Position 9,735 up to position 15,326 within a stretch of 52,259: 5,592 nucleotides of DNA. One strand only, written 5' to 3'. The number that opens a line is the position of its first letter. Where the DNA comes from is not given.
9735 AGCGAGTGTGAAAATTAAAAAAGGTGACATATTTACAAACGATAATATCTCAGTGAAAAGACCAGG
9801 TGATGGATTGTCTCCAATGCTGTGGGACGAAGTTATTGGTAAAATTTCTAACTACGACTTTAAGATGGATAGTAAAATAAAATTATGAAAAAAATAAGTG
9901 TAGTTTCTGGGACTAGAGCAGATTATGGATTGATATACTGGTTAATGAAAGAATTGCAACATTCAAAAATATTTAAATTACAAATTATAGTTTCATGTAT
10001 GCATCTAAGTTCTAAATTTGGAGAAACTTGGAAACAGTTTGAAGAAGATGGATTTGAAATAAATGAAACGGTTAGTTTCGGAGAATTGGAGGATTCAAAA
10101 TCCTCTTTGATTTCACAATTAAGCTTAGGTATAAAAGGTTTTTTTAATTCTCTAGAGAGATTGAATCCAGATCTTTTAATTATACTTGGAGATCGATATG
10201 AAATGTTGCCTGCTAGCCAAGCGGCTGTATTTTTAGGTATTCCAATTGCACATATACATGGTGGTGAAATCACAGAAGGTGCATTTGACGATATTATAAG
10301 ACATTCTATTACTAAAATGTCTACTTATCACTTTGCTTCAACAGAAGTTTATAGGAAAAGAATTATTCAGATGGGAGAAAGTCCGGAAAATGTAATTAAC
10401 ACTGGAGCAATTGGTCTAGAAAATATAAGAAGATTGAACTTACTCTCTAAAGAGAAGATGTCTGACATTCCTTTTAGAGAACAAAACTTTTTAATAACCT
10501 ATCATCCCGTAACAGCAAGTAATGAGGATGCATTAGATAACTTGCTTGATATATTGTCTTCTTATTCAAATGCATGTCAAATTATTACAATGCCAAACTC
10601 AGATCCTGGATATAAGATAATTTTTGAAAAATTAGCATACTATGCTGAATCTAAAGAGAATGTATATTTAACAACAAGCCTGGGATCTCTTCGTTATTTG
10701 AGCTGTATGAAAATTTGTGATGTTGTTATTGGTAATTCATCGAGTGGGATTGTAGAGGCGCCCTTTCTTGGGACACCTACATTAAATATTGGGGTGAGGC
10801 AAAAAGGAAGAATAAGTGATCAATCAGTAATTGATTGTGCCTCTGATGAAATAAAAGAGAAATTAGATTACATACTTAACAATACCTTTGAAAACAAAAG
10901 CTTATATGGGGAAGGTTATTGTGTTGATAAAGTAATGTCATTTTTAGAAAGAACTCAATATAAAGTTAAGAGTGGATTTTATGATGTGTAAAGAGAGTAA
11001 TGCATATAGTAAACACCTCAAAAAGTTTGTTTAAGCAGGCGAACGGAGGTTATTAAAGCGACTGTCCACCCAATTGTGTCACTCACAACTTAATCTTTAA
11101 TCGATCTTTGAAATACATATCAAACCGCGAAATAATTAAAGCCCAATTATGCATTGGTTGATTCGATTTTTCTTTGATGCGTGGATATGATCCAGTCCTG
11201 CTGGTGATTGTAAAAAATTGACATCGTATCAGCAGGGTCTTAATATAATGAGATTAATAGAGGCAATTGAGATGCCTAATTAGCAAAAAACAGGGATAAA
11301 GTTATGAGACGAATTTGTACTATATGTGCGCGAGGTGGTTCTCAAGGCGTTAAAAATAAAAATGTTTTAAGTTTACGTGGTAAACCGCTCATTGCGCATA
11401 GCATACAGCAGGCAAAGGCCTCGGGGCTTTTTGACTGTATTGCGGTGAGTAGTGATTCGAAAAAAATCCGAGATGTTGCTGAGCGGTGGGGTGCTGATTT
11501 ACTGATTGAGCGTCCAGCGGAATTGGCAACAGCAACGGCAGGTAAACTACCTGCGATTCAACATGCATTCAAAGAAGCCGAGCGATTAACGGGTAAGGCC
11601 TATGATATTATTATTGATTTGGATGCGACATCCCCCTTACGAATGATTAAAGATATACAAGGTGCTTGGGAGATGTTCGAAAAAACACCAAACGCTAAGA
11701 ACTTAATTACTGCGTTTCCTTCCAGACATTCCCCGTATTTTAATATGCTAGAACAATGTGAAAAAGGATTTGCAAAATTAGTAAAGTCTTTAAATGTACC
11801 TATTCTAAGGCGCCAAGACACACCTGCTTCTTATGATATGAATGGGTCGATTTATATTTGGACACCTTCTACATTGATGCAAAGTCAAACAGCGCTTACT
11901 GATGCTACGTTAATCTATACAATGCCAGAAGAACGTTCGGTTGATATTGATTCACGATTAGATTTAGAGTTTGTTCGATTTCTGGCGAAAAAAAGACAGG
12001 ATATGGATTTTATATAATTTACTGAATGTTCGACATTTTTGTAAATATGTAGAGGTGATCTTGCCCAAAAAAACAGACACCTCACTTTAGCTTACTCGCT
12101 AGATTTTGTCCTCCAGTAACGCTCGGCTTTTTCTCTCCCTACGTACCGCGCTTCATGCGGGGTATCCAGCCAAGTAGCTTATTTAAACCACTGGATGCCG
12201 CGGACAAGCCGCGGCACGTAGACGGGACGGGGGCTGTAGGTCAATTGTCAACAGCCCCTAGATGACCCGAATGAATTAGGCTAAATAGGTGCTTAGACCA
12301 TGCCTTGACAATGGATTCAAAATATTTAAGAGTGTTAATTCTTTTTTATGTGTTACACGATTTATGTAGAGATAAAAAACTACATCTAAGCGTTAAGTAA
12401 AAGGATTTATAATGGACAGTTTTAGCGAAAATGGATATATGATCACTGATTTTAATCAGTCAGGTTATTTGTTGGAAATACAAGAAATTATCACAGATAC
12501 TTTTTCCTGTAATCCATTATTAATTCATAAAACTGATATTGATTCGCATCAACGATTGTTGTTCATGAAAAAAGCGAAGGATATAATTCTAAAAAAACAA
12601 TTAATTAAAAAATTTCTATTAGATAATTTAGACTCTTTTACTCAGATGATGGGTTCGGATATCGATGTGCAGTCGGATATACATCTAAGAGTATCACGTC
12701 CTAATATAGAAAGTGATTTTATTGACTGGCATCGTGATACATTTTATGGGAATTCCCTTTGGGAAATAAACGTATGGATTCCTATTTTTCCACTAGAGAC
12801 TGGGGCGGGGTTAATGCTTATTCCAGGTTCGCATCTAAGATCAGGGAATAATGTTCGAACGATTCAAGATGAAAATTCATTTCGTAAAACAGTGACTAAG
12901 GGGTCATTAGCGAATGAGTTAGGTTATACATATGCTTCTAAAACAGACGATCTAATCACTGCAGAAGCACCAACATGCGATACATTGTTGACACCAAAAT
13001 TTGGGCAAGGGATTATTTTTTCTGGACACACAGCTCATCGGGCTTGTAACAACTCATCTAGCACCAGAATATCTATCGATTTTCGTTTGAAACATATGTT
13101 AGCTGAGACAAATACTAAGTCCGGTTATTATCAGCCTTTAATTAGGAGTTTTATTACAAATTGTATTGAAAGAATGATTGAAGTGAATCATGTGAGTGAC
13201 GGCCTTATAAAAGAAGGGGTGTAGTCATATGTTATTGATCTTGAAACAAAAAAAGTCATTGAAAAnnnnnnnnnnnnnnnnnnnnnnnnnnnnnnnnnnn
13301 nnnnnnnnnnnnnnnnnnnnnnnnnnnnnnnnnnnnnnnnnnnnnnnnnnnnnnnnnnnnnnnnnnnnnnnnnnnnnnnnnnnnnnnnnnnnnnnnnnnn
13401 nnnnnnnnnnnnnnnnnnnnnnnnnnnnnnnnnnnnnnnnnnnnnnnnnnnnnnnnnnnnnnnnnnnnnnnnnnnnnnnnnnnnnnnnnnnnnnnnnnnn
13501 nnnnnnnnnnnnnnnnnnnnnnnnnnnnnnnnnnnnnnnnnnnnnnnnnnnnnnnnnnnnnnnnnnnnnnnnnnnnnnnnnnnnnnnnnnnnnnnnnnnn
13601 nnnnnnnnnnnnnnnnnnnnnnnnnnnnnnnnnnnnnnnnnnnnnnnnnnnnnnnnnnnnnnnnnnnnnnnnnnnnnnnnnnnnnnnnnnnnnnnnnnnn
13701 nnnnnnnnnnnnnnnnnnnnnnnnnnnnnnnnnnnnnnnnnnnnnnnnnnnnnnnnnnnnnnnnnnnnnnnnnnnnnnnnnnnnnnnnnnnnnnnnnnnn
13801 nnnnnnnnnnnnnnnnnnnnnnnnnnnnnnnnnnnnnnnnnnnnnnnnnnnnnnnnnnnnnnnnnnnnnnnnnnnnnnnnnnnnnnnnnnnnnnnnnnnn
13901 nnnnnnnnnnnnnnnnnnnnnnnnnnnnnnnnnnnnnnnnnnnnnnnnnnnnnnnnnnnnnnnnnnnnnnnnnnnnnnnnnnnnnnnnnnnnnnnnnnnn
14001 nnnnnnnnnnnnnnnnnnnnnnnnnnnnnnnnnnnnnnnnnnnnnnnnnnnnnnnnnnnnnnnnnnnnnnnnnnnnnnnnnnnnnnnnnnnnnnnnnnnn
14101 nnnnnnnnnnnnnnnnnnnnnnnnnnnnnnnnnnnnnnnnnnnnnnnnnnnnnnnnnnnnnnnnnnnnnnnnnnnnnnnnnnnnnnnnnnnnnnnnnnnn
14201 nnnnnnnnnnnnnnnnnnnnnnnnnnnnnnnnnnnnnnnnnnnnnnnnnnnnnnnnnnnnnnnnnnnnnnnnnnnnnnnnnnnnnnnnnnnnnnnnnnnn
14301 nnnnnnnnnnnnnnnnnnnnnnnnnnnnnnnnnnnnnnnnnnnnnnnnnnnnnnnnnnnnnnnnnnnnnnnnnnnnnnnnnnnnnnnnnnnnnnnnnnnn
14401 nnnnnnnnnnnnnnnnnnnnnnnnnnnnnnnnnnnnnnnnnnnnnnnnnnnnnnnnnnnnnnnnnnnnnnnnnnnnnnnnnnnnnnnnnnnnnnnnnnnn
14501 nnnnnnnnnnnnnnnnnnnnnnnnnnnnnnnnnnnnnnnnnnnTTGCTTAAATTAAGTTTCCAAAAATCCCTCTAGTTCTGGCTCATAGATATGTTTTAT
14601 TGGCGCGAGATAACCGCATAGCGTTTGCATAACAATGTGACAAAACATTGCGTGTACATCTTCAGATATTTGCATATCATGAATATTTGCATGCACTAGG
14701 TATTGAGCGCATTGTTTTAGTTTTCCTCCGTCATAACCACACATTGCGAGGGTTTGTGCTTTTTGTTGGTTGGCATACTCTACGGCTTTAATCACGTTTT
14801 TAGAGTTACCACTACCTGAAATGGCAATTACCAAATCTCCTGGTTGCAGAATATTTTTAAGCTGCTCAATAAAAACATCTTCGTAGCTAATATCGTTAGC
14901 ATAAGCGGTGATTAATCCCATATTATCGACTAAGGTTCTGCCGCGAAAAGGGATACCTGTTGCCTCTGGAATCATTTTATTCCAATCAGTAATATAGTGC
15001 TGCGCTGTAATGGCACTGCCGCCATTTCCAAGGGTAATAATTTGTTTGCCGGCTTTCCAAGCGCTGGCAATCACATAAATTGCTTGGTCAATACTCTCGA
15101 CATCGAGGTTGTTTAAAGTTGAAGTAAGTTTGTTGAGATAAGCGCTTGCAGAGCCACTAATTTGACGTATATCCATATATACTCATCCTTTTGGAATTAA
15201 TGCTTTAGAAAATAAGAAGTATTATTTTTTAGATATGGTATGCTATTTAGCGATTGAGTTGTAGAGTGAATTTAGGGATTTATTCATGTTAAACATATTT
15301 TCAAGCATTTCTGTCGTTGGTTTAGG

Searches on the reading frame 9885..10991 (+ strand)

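Call 32: search_protein_families(library=pfam, proteins=[window:9885-10991:+], max_evalue=0.0001)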
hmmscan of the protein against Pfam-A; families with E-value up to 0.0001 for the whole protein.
window:9885-10991:+ (368 aa): 1 family
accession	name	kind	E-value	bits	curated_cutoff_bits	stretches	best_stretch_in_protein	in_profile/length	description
PF02350.25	Epimerase_2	-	6.4e-77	259.2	30.6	1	22-354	1-346/347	UDP-N-acetylglucosamine 2-epimerase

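Call 47: search_protein_families(library=ncbifam, proteins=[window:9885-10991:+], max_evalue=1e-8)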
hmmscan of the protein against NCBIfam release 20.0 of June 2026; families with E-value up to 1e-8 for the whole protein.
window:9885-10991:+ (368 aa): 2 families
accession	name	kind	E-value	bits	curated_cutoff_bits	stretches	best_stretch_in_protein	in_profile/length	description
TIGR03568.1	NeuC_NnaA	equivalog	7.2e-125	416.6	235.9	1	2-353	1-364/365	UDP-N-acetylglucosamine 2-epimerase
TIGR00236.1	wecB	equivalog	1.2e-15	57.6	210.15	1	3-301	2-299/366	non-hydrolyzing UDP-N-acetylglucosamine 2-epimerase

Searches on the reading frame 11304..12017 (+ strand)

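Call 33: search_protein_families(library=pfam, proteins=[window:11304-12017:+], max_evalue=0.0001)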
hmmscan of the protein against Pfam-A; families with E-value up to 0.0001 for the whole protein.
window:11304-12017:+ (237 aa): 2 families
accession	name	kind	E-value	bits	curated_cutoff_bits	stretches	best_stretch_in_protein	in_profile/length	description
PF02348.25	CTP_transf_3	-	2.1e-21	77.1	22.6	1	4-185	1-161/217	Cytidylyltransferase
PF12804.13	NTP_transf_3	-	5.2e-05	23.9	27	1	17-87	14-82/160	MobA-like NTP transferase domain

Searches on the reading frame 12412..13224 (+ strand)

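Call 6: search_protein_families(library=pfam, proteins=[window:12412-13224:+], max_evalue=0.00001)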
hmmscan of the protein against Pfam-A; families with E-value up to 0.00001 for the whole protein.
window:12412-13224:+ (270 aa): 1 family
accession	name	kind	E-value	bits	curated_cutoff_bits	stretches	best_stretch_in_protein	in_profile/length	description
PF05721.19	PhyH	-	4.3e-07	30.9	22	1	65-218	65-209/213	Phytanoyl-CoA dioxygenase (PhyH)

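Call 47: search_protein_families(library=ncbifam, proteins=[window:12412-13224:+], max_evalue=1e-8)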
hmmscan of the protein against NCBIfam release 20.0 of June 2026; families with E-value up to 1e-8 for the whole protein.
window:12412-13224:+ (270 aa): 1 family
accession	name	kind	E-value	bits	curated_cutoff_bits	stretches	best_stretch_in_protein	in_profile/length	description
TIGR04324.1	SpoChoClust_2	subfamily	3.1e-18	66.2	150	1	2-250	2-240/248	sporadic carbohydrate cluster 2OG-Fe(II) oxygenase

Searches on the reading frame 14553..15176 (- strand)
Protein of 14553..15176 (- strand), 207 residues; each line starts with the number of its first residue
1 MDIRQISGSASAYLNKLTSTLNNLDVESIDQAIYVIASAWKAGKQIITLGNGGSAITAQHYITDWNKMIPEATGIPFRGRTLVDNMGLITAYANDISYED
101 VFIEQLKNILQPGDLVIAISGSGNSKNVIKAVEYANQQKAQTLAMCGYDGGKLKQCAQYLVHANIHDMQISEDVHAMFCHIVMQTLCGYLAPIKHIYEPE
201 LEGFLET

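Call 6: search_protein_families(library=pfam, proteins=[window:14553-15176:-], max_evalue=0.00001)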
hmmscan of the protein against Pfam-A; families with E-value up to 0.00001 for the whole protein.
window:14553-15176:- (207 aa): 2 families
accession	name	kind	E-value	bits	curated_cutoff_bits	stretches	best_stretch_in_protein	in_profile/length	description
PF13580.11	SIS_2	-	4e-18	66.2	27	1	13-146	2-137/138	SIS domain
PF01380.27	SIS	-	4.1e-10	40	25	1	88-167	29-108/131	SIS domain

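Call 47: search_protein_families(library=ncbifam, proteins=[window:14553-15176:-], max_evalue=1e-8)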
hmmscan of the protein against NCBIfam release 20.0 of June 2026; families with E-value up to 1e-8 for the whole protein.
window:14553-15176:- (207 aa): 6 families
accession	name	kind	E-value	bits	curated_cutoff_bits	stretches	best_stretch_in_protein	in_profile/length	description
TIGR00441.1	gmhA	equivalog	2.9e-28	98.9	209.45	1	35-185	3-152/154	D-sedoheptulose 7-phosphate isomerase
NF010546.0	PRK13936.1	equivalog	4.1e-28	98.5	276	1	26-181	26-183/197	phosphoheptose isomerase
NF001628.0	PRK00414.1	equivalog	7.8e-25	87.6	265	1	22-185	23-185/192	D-sedoheptulose 7-phosphate isomerase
NF010547.0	PRK13938.1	equivalog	2.2e-22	79.7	320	1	37-184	39-185/196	D-sedoheptulose 7-phosphate isomerase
NF008138.0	PRK10886.1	equivalog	1.5e-20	73.8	352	1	27-155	25-152/196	DnaA initiator-associating protein DiaA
NF008458.0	PRK11337.1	equivalog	8.4e-09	34.8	378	0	108-164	184-240/293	MurR/RpiR family transcriptional regulator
